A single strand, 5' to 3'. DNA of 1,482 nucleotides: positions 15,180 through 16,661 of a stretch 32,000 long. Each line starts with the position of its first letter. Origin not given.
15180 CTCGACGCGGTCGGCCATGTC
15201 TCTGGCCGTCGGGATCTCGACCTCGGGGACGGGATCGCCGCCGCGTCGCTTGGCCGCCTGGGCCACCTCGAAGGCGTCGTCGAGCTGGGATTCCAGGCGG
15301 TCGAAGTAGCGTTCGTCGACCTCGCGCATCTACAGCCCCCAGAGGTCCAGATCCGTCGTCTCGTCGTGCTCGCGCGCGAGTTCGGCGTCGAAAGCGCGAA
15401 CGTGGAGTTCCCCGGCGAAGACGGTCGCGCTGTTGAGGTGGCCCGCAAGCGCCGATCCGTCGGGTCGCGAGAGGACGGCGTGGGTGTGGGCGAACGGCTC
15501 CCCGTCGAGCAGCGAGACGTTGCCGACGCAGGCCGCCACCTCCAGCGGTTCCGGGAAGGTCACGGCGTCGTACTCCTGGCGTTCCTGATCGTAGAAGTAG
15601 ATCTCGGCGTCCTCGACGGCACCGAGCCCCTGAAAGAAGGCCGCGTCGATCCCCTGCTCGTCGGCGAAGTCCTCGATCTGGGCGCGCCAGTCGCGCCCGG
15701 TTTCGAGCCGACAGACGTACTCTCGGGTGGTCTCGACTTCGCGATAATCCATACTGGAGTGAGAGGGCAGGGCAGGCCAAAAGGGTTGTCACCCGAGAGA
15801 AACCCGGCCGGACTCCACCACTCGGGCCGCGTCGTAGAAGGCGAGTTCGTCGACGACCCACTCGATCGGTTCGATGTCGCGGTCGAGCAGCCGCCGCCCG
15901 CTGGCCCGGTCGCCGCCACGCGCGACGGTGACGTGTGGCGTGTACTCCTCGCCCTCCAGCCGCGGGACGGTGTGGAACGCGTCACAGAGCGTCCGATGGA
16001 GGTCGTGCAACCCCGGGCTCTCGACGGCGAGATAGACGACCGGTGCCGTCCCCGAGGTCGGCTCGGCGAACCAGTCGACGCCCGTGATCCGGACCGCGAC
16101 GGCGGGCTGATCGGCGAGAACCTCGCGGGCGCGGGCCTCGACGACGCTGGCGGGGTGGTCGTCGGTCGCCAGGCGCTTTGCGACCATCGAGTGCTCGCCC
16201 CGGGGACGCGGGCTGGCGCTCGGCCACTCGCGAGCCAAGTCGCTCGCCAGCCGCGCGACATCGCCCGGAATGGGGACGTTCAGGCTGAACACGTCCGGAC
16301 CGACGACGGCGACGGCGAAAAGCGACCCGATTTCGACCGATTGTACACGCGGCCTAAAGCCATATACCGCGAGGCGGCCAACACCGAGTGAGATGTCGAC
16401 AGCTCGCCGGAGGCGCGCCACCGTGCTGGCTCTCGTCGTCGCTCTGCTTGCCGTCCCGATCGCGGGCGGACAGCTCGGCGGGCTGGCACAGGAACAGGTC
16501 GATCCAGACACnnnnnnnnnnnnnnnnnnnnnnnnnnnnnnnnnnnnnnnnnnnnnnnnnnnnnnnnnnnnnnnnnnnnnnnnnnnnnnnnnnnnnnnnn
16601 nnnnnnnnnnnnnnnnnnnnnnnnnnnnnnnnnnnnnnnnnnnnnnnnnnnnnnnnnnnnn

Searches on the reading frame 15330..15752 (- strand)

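Call 6: search_protein_families(library=pfam, proteins=[window:15330-15752:-], max_evalue=0.01)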
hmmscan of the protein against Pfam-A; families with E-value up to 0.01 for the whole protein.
window:15330-15752:- (140 aa): 1 family
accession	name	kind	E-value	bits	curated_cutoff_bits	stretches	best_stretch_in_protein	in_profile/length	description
PF03479.20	PCC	-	1.6e-30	106.3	25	1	10-122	1-116/117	Plants and Prokaryotes Conserved (PCC) domain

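Call 7: search_protein_families(library=ncbifam, proteins=[window:15330-15752:-], max_evalue=0.01)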
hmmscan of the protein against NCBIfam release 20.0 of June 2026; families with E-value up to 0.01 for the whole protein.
window:15330-15752:- (140 aa): 0 families

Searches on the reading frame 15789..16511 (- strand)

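Call 6: search_protein_families(library=pfam, proteins=[window:15789-16511:-], max_evalue=0.01)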
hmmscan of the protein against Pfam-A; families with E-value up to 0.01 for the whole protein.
window:15789-16511:- (240 aa): 2 families
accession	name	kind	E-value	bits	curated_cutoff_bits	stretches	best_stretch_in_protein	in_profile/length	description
PF13563.12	2_5_RNA_ligase2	-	1.6e-17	64.4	27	1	117-229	37-149/152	2'-5' RNA ligase superfamily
PF10469.15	AKAP7_NLS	-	0.0066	16.8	24.4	1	136-205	80-155/208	AKAP7 2'5' RNA ligase-like domain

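Call 7: search_protein_families(library=ncbifam, proteins=[window:15789-16511:-], max_evalue=0.01)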
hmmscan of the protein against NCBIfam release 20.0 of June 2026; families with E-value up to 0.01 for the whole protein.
window:15789-16511:- (240 aa): 2 families
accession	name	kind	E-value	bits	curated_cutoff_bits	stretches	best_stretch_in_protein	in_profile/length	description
TIGR02258.1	2_5_ligase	equivalog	0.0001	22.3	65.7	1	135-226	68-161/180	RNA 2',3'-cyclic phosphodiesterase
NF010223.0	PRK13679.1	equivalog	0.0004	20.3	129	1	112-199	39-121/170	hypothetical protein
